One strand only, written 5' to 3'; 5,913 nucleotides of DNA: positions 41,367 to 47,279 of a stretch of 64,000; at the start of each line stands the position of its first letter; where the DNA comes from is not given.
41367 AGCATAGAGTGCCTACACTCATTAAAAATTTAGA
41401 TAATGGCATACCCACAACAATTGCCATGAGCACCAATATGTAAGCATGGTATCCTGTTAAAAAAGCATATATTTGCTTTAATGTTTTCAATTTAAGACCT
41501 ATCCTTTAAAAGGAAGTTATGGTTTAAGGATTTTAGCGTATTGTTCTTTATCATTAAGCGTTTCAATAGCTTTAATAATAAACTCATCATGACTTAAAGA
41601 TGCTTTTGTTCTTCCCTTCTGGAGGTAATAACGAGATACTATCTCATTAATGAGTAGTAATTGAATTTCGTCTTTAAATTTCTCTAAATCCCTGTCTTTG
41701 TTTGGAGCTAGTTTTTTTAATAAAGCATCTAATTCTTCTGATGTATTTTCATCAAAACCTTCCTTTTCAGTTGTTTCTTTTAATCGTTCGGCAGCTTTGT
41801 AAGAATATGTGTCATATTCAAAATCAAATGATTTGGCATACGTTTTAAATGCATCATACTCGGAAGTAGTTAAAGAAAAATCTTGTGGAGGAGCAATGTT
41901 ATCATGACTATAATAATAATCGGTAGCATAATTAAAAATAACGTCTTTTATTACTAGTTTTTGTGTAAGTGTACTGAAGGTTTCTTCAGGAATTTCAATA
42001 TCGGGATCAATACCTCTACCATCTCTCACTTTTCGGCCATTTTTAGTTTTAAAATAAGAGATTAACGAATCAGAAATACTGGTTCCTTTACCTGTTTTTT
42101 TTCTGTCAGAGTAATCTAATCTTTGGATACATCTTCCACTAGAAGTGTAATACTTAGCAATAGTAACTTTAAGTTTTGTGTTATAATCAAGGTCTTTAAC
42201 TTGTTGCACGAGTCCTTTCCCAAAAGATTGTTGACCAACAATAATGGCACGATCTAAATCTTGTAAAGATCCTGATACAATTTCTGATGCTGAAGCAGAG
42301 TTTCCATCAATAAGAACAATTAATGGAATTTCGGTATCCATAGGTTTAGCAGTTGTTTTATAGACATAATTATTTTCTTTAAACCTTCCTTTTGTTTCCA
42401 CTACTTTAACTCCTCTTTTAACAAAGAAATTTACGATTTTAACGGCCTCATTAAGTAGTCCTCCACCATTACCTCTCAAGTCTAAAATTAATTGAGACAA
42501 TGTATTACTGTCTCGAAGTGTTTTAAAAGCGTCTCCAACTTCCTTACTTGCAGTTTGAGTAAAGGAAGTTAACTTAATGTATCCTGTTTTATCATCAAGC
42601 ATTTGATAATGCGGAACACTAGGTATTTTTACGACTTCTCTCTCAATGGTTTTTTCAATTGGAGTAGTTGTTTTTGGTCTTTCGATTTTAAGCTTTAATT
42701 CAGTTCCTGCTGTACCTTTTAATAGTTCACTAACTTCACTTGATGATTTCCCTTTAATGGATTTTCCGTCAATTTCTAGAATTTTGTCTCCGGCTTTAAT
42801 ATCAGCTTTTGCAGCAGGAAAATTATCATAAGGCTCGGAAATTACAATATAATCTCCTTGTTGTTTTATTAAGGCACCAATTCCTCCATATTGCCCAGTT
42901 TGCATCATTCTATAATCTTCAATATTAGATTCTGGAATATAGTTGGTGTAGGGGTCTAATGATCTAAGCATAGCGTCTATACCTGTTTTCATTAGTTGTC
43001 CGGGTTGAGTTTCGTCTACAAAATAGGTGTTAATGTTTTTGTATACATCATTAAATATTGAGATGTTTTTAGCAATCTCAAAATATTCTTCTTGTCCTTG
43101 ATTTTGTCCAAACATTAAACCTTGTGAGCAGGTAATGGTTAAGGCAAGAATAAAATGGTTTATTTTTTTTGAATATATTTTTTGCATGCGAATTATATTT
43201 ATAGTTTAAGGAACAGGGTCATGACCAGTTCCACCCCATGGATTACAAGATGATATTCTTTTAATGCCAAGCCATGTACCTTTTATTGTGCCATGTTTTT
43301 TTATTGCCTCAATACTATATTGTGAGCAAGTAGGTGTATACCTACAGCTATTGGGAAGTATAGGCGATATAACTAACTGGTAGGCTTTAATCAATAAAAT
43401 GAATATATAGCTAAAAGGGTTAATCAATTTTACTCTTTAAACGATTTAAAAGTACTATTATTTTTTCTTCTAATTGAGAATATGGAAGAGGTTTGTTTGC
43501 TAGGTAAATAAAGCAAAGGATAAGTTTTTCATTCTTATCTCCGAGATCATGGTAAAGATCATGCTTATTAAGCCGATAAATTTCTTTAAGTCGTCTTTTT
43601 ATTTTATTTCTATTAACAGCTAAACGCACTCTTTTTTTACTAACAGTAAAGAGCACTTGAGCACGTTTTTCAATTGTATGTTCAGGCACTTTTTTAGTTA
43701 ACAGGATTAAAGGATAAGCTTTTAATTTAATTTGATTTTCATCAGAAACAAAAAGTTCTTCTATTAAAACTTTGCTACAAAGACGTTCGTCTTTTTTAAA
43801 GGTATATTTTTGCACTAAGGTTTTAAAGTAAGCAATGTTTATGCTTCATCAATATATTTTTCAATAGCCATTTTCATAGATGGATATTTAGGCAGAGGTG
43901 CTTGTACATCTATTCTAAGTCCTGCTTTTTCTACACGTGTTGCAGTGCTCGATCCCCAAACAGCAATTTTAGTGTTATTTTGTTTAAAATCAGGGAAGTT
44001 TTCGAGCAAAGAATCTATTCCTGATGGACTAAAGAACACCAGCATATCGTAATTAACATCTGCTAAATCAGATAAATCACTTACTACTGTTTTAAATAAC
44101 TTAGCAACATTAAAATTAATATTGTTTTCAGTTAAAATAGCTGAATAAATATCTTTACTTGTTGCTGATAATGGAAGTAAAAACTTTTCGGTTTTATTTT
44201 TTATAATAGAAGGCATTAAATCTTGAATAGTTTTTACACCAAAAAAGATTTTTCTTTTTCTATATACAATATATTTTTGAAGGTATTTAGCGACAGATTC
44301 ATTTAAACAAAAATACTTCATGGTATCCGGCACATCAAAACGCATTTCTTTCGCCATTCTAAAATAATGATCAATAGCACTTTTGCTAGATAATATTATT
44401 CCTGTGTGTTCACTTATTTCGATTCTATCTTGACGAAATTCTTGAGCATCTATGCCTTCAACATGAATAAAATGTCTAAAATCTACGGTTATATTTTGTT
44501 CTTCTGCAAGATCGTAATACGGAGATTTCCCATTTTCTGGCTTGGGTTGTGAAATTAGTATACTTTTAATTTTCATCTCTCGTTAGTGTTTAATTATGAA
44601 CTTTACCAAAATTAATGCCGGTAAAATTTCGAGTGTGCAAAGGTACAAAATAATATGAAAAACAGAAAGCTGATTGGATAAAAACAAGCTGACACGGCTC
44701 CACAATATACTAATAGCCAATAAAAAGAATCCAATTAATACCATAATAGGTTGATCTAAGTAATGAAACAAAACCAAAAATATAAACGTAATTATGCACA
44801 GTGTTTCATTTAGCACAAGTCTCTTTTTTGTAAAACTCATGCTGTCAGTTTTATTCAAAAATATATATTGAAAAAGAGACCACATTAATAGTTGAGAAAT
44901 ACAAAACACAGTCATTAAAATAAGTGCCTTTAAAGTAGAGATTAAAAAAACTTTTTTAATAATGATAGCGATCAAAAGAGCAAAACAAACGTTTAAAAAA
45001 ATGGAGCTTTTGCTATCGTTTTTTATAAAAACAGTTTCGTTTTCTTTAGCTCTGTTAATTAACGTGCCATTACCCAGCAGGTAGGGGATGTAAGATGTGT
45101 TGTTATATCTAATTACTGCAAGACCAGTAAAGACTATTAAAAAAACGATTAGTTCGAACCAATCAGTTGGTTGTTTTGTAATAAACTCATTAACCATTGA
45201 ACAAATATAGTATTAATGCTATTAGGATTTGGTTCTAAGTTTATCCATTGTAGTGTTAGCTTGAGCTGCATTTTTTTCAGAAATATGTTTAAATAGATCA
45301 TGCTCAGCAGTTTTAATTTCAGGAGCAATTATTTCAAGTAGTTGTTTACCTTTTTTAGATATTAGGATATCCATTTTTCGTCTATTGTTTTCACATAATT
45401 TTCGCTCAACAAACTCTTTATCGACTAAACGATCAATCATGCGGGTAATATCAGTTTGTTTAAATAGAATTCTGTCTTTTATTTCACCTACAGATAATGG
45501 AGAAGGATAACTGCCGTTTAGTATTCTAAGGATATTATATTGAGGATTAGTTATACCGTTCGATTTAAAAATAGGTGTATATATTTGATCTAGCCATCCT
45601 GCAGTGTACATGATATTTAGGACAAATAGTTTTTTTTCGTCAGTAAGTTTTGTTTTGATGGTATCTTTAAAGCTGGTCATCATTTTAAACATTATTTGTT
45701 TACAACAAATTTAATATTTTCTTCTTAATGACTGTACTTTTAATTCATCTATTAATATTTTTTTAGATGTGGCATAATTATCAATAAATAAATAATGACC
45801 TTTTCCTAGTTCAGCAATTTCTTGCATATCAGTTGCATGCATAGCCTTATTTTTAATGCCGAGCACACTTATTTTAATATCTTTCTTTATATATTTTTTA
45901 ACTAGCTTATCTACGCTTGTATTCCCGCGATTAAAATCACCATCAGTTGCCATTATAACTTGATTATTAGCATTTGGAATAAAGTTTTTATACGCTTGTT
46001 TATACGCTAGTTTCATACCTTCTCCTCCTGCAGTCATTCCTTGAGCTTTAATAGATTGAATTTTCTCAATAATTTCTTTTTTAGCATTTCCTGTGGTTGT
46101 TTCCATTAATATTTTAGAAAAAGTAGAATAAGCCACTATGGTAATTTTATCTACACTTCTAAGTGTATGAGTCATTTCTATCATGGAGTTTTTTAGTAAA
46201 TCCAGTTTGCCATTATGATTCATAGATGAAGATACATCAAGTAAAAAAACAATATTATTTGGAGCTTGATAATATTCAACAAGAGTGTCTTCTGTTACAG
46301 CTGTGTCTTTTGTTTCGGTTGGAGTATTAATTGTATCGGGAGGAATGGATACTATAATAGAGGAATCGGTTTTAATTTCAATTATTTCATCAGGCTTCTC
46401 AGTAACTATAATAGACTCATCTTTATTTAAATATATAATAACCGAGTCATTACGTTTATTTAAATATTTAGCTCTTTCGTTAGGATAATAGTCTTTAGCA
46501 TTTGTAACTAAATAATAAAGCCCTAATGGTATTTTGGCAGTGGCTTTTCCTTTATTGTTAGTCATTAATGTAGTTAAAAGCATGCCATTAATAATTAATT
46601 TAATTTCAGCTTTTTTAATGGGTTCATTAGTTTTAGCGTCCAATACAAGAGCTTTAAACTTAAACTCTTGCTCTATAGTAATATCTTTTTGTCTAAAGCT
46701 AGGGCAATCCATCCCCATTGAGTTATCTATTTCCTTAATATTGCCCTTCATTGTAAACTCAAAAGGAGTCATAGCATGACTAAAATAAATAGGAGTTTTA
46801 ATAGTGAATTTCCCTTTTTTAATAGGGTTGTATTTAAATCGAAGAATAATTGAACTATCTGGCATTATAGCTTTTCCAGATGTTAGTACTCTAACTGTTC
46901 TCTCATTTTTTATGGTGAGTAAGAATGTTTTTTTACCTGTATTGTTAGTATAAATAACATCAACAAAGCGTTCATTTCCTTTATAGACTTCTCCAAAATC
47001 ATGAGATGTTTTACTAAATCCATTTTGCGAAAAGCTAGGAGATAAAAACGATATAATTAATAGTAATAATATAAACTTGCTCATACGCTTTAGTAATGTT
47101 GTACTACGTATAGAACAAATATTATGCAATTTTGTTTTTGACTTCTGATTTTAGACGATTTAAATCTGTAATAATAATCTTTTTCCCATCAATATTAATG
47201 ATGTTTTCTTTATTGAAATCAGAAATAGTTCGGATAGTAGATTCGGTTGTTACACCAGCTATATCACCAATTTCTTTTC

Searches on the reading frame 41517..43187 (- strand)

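Call 24: search_protein_families(library=pfam, proteins=[window:41517-43187:-], max_evalue=0.001)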
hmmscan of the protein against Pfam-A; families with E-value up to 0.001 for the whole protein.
window:41517-43187:- (556 aa): 5 families
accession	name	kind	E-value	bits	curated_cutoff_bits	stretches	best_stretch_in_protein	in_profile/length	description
PF03572.23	Peptidase_S41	-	2.8e-48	164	24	1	200-356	1-156/165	Peptidase family S41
PF17820.7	PDZ_6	-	8.6e-12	45.1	27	1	115-170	1-54/54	PDZ domain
PF13180.12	PDZ_2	-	9.8e-12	45.4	27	1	101-174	1-73/80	PDZ domain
PF00595.29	PDZ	-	1.2e-11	45.3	23.2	1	99-169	8-81/81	PDZ domain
PF22694.1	CtpB_N-like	-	0.00044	21.1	27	0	35-84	35-81/85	Activating protease CtpB N-terminal domain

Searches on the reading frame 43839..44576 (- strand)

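Call 24: search_protein_families(library=pfam, proteins=[window:43839-44576:-], max_evalue=0.001)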
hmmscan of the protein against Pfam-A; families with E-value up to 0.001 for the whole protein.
window:43839-44576:- (245 aa): 1 family
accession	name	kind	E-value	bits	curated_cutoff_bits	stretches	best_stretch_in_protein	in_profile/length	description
PF02602.20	HEM4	-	8.6e-22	77.8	27.5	1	35-234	18-229/231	Uroporphyrinogen-III synthase HemD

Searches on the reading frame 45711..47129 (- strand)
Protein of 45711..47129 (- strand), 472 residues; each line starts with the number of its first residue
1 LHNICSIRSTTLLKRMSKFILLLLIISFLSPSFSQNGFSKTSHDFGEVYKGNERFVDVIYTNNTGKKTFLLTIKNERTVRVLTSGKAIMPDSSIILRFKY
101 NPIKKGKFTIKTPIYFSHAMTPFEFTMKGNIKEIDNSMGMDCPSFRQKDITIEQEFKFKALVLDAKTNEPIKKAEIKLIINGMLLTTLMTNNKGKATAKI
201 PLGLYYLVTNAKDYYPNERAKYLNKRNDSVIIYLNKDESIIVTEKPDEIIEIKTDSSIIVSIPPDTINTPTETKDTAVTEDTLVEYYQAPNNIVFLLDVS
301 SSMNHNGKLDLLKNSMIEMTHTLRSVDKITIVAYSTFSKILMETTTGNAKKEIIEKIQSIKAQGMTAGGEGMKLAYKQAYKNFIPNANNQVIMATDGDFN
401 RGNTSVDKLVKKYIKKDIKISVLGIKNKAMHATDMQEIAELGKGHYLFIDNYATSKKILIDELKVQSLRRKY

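Call 24: search_protein_families(library=pfam, proteins=[window:45711-47129:-], max_evalue=0.001)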
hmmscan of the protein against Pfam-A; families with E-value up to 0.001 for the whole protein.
window:45711-47129:- (472 aa): 4 families
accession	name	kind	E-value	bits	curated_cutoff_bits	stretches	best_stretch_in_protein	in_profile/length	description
PF00092.34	VWA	-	1.1e-17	65.2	23.8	1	292-456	1-169/174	von Willebrand factor type A domain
PF13768.12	VWA_3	-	1.2e-13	51.9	27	1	291-448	1-155/155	von Willebrand factor type A domain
PF13519.12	VWA_2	-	2.3e-11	44.7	27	1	293-397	1-106/107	von Willebrand factor type A domain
PF07610.17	DUF1573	-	1.6e-05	25.3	26.1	1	38-131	3-98/98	Protein of unknown function (DUF1573)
